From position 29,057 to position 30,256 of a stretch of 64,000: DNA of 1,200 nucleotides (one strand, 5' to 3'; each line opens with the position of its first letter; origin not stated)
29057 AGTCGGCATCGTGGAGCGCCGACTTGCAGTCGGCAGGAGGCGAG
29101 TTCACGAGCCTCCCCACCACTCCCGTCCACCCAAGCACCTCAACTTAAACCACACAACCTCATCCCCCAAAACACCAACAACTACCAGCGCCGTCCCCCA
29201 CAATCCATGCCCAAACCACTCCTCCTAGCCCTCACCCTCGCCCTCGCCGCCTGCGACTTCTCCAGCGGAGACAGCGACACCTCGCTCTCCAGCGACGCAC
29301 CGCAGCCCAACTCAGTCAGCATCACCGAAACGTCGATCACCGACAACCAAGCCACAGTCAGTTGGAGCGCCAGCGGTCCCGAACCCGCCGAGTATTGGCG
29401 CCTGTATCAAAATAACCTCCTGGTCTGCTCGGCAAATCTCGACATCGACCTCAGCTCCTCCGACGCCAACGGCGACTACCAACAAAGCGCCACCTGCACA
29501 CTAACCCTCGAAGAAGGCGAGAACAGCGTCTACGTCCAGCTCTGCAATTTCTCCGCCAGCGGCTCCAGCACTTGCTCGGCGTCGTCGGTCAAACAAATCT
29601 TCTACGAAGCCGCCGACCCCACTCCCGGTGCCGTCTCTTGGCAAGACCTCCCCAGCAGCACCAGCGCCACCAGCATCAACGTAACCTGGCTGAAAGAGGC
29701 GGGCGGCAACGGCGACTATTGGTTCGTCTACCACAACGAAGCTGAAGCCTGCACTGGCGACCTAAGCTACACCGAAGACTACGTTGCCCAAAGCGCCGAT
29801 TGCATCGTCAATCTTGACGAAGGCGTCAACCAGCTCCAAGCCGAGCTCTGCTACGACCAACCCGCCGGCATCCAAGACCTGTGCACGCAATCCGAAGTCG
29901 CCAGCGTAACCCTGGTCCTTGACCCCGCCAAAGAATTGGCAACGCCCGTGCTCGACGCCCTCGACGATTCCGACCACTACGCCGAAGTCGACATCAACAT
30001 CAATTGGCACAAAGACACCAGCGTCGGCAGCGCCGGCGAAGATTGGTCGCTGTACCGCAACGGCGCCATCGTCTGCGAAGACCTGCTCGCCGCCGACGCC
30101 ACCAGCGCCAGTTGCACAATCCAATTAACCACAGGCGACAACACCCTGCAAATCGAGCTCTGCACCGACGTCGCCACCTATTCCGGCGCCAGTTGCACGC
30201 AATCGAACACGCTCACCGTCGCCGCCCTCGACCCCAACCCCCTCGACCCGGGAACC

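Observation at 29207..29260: Both giant lipoproteins have Asp at +2 after the lipobox Cys, a pullulanase-like export signature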

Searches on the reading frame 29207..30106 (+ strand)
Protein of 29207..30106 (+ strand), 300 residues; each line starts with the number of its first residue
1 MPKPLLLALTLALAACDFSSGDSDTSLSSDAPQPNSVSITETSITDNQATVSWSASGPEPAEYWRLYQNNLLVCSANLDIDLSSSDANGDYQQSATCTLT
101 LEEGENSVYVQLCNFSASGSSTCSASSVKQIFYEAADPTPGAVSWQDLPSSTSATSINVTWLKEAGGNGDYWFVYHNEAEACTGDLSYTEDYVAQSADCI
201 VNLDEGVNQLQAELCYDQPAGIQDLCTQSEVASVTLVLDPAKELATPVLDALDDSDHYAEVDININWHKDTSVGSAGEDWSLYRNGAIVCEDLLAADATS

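Call 55: predict_structure(alignment_id=A2)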
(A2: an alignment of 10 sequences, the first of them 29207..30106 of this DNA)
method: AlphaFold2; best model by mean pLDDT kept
length: 300 residues; sequences in the alignment: 10
mean_pLDDT: 79.2   pTM: 0.44
mean pLDDT of the five models: 79.2, 79.1, 76.4, 73.9, 72.7
residues with pLDDT >= 90: 102; 70-90: 133; 50-70: 36; < 50: 29
segments of 3 or more residues with pLDDT < 50: 1-29
pLDDT, mean of each block of 10 residues (from residue 1): 35 31 38 87 82 90 94 88 71 90 90 86 92 71 90 92 79 94 77 80 95 85 86 90 81 61 76 82 87 78
secondary structure, 60 per line:
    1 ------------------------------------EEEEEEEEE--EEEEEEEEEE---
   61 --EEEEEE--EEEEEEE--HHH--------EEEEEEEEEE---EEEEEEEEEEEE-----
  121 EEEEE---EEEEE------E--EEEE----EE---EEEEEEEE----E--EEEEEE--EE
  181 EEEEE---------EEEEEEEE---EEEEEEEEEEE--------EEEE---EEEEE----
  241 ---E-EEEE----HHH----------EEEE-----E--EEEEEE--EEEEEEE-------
elements in order: E37-45 E48-57 E63-68 E71-77 E91-100 E104-115 E121-125 E129-133 E143-146 E156-163 E171-176 E179-185 E195-202 E206-216 E225-228 E232-236 E246-249 E267-270 E279-284 E287-293

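Call 59: fold_search(model_id=the predicted structure, library=pdb)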
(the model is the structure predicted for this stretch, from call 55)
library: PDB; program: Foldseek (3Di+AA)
matches with E <= 10: 1847; with E <= 0.001: 141
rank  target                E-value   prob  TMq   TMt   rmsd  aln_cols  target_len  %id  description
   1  2ibb                  6.5e-06  1.00  0.22  0.30  20.0       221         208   10  Crystal Structure of the First and Second FNIII Domains of Ihog (released 2006-10-24)
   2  4oi9_A                1.6e-05  1.00  0.26  0.21  12.2       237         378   13  Crystal Structure of ICAM-5 D1-D4 ectodomain fragment, Space Group P21 (released 2014-07-16)
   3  5u8q_A                1.8e-05  1.00  0.26  0.13  15.4       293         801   11  Structure of the ectodomain of the human Type 1 insulin-like growth factor receptor in complex with IGF-I (released 2018-02-28)
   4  7u23_F                2.0e-05  1.00  0.26  0.14  13.5       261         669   13  Single-chain LCDV-1 viral insulin-like peptide bound to IGF-1R ectodomain, leucine-zippered form (released 2022-11-16)
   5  1z7z_I                2.0e-05  1.00  0.26  0.20  14.1       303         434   14  Cryo-em structure of human coxsackievirus A21 complexed with five domain icam-1kilifi (released 2005-08-02)
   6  2yn5_B                2.2e-05  1.00  0.25  0.26  11.8       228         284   16  Structural insight into the giant calcium-binding adhesin SiiE: implications for the adhesion of Salmonella enterica t (released 2013-04-03)
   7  2yn3_C                3.0e-05  1.00  0.26  0.27  11.5       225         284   16  Structural insight into the giant calcium-binding adhesin SiiE: implications for the adhesion of Salmonella enterica t (released 2013-04-03)
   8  3h8n                  3.2e-05  1.00  0.25  0.36  17.6       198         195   13  Crystal Structure Analysis of KIR2DS4 (released 2009-10-20)
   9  8eyr_B                3.6e-05  1.00  0.29  0.14  15.9       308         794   12  Cryo-EM structure of two IGF1 bound full-length mouse IGF1R mutant (four glycine residues inserted in the alpha-CT; IG (released 2022-11-09)
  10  4lla_A                3.6e-05  1.00  0.24  0.34  18.2       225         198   14  Crystal structure of D3D4 domain of the LILRB2 molecule (released 2013-09-11)
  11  8yot_B                5.4e-05  1.00  0.26  0.21  20.3       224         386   10  Nanobody in complex with LILRB3 (released 2025-06-18)
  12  5mza_B                5.4e-05  1.00  0.28  0.41  10.0       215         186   14  The DBLb domain of PF11_0521 PfEMP1 bound to human ICAM-1 (released 2017-03-22)
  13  4oia_B                5.4e-05  1.00  0.27  0.23  13.7       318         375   12  Crystal Structure of ICAM-5 D1-D4 ectodomain fragment, Space Group P4322 (released 2014-07-16)
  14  2ibg_B                5.6e-05  1.00  0.26  0.34  19.4       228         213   10  Crystal Structure of Hedgehog Bound to the FNIII Domains of Ihog (released 2006-10-24)
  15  1iam                  5.9e-05  1.00  0.31  0.46  10.7       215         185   13  STRUCTURE OF THE TWO AMINO-TERMINAL DOMAINS OF HUMAN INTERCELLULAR ADHESION MOLECULE-1, ICAM-1 (released 1998-04-29)
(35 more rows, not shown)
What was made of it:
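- Closest known: Giant T1SS repeat adhesins. Same: SiiE is among the structural matches of the N-terminal modules (call 59).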
